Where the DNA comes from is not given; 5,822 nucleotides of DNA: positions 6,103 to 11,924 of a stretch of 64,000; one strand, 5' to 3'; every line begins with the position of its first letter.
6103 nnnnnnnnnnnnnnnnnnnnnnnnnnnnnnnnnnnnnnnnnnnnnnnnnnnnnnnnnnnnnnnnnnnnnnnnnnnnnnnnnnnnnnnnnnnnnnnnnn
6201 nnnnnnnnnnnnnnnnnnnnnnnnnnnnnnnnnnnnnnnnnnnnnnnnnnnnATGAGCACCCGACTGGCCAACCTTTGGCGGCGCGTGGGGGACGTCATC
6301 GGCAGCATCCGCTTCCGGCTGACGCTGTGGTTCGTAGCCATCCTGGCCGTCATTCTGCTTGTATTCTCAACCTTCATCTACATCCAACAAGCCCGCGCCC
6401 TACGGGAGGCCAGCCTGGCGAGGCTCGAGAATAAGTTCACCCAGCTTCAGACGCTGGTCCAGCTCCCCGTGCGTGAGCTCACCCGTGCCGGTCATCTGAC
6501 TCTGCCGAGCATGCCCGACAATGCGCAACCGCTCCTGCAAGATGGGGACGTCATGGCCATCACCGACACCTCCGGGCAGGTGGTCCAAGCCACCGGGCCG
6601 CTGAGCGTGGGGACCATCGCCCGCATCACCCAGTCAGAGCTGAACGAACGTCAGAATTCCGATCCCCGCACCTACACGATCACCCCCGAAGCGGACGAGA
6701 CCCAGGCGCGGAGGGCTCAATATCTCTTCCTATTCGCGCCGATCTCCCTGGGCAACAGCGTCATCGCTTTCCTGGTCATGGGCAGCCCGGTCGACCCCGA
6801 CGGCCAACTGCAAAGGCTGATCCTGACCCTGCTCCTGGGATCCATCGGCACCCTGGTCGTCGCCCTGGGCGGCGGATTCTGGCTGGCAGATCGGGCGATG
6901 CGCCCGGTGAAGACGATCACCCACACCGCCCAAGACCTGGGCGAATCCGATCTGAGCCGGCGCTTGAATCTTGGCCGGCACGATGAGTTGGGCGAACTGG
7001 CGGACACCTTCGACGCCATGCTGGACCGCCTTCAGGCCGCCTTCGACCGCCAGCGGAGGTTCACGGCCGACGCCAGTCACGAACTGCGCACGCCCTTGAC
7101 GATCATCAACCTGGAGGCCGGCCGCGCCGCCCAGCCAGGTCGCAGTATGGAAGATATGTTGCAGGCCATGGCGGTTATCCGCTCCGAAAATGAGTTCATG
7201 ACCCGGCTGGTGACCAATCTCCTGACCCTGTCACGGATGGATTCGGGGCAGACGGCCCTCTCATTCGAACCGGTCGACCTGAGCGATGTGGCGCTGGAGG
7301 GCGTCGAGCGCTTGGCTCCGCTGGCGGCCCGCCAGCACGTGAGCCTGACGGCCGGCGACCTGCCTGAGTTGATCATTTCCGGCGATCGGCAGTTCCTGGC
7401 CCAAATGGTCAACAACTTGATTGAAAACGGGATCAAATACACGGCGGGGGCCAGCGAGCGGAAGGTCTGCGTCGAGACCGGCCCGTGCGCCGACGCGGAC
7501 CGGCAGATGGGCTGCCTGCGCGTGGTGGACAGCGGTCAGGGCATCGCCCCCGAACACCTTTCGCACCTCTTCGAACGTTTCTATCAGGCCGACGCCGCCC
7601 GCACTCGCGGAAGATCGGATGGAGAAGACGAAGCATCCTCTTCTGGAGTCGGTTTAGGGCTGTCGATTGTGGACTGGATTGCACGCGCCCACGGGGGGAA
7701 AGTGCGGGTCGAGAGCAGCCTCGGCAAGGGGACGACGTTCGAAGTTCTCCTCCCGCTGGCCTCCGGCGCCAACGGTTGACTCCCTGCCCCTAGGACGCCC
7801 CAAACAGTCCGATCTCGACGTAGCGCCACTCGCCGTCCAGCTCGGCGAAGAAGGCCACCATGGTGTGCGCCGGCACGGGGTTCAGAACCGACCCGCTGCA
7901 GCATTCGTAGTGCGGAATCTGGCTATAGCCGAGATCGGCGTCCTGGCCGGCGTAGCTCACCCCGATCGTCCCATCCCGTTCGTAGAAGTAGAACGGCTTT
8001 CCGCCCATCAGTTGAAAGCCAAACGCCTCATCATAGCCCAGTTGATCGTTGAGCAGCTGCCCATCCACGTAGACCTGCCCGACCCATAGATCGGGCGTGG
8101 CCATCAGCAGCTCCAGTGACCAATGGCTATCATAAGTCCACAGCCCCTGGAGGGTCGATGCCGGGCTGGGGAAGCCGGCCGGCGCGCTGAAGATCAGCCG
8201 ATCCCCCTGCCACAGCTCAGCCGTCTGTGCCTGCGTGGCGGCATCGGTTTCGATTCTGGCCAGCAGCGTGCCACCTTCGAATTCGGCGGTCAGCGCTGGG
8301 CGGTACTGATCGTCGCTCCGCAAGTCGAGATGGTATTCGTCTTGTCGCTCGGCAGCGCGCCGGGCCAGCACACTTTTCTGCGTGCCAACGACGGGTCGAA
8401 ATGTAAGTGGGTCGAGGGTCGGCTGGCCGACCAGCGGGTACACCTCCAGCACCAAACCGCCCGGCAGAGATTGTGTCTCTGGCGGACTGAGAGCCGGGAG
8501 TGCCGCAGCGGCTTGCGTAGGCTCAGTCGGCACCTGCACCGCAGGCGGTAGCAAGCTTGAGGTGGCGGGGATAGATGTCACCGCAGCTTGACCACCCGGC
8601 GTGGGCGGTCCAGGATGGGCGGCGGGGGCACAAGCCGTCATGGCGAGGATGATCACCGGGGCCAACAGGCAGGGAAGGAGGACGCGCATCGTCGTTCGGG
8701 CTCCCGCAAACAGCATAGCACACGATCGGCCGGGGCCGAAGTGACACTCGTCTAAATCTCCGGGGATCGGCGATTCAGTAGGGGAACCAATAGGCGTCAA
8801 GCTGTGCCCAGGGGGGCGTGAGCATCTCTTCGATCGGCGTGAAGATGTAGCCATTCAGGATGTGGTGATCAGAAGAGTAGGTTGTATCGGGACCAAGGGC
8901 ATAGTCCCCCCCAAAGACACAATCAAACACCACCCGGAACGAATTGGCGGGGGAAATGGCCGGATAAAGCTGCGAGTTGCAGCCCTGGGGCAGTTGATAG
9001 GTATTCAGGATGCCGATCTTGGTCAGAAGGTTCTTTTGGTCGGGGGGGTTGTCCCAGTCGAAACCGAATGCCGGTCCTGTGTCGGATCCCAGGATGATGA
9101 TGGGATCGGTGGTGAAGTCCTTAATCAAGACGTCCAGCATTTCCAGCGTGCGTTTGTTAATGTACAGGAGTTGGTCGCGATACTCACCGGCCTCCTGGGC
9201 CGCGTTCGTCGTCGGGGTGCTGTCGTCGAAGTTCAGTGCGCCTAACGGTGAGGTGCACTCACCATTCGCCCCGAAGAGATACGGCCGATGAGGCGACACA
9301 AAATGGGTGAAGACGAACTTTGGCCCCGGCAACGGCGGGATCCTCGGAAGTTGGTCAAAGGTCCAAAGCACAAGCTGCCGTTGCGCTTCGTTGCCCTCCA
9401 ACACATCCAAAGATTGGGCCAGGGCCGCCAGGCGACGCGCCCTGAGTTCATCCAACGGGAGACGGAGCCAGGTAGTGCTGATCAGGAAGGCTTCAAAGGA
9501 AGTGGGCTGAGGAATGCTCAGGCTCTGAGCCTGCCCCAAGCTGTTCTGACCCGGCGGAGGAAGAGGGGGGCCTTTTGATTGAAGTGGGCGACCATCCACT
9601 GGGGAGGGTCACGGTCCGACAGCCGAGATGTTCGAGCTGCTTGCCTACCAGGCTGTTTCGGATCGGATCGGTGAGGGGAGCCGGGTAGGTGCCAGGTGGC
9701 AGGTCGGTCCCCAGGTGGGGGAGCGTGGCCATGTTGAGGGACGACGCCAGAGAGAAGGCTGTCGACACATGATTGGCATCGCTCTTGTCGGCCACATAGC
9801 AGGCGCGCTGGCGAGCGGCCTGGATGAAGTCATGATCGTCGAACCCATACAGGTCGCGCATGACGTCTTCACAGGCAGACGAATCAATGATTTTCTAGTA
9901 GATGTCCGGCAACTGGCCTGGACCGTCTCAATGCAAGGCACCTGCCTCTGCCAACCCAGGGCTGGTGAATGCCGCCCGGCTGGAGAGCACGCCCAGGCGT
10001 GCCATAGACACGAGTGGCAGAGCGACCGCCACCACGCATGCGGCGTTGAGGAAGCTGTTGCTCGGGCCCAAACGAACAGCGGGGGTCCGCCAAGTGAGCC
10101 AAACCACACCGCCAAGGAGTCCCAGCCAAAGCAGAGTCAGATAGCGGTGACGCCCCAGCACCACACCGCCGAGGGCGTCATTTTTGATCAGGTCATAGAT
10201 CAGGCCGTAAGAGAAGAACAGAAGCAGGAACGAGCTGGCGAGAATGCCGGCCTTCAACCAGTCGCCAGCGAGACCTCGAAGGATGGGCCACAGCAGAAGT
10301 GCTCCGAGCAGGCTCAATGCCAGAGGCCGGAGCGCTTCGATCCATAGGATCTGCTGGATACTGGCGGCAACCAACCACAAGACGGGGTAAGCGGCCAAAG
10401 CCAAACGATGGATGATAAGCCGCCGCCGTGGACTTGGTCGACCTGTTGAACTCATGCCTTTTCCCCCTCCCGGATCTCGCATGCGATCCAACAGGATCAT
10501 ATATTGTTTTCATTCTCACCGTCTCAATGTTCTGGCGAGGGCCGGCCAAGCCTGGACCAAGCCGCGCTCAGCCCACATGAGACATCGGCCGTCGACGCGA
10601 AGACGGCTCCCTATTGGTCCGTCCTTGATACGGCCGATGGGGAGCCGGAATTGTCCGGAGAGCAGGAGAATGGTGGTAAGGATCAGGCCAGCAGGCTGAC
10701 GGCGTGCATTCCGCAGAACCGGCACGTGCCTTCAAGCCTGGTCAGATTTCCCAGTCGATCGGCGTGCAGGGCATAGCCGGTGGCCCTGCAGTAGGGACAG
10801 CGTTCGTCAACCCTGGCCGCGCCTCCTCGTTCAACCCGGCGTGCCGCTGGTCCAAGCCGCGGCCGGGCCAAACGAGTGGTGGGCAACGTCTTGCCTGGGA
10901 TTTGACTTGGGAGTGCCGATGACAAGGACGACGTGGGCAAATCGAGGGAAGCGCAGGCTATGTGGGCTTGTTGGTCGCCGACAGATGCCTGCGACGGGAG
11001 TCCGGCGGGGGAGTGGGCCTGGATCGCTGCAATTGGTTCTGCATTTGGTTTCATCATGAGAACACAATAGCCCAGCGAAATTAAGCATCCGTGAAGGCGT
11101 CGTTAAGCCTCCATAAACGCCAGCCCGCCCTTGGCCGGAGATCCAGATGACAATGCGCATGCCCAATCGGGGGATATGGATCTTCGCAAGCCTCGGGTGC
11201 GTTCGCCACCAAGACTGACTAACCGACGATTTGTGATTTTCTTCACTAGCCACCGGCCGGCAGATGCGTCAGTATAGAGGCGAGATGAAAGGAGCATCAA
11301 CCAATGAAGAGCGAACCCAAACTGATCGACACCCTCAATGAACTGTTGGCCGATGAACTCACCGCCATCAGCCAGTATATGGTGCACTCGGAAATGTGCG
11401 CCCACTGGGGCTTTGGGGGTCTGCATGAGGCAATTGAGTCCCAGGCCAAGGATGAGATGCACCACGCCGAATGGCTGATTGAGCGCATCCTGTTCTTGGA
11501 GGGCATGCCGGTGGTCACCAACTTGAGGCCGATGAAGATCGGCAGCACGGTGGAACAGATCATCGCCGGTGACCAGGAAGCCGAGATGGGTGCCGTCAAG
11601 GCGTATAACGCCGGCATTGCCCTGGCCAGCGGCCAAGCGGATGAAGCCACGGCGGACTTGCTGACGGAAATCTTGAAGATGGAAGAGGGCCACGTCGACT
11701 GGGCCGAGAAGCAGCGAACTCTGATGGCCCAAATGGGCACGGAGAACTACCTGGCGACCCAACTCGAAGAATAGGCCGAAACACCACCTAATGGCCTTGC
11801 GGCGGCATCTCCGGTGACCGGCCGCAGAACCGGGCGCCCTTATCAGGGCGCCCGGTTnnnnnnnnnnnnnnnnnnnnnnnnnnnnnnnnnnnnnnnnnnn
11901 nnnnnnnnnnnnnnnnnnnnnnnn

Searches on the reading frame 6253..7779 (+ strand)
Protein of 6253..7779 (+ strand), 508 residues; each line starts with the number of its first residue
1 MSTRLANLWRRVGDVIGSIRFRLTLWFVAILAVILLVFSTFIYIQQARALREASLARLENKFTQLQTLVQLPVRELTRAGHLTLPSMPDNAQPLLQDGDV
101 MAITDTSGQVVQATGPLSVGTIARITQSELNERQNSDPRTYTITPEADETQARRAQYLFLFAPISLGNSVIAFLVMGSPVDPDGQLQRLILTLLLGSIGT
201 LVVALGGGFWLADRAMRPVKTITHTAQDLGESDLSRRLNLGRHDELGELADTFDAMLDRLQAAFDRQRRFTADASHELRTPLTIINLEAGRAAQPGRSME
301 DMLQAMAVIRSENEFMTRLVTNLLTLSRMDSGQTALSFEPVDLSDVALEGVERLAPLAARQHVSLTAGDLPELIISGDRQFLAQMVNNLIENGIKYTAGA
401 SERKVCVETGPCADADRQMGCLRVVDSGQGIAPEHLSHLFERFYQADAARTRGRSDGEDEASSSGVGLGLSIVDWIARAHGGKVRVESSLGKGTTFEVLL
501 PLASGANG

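Call 7: search_protein_families(library=pfam, proteins=[window:6253-7779:+])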
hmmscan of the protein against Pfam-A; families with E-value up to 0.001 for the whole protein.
window:6253-7779:+ (508 aa): 3 families
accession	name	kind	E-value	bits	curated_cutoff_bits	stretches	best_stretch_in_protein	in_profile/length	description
PF02518.31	HATPase_c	-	1.2e-26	93.8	26.4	1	377-503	1-110/111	Histidine kinase-, DNA gyrase B-, and HSP90-like ATPase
PF00672.30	HAMP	-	2.5e-13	50.5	25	1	210-262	1-53/53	HAMP domain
PF00512.31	HisKA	-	3.6e-12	46.6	26.9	1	267-332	2-66/66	His Kinase A (phospho-acceptor) domain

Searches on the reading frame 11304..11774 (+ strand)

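Call 7: search_protein_families(library=pfam, proteins=[window:11304-11774:+])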
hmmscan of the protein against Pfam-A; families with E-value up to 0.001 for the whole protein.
window:11304-11774:+ (156 aa): 2 families
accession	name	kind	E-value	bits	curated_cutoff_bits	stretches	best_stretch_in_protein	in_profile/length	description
PF00210.30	Ferritin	-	1e-33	116.7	24.5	1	8-143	1-141/142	Ferritin-like domain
PF02915.23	Rubrerythrin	-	5.5e-06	27.2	22.8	1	11-134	3-133/137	Rubrerythrin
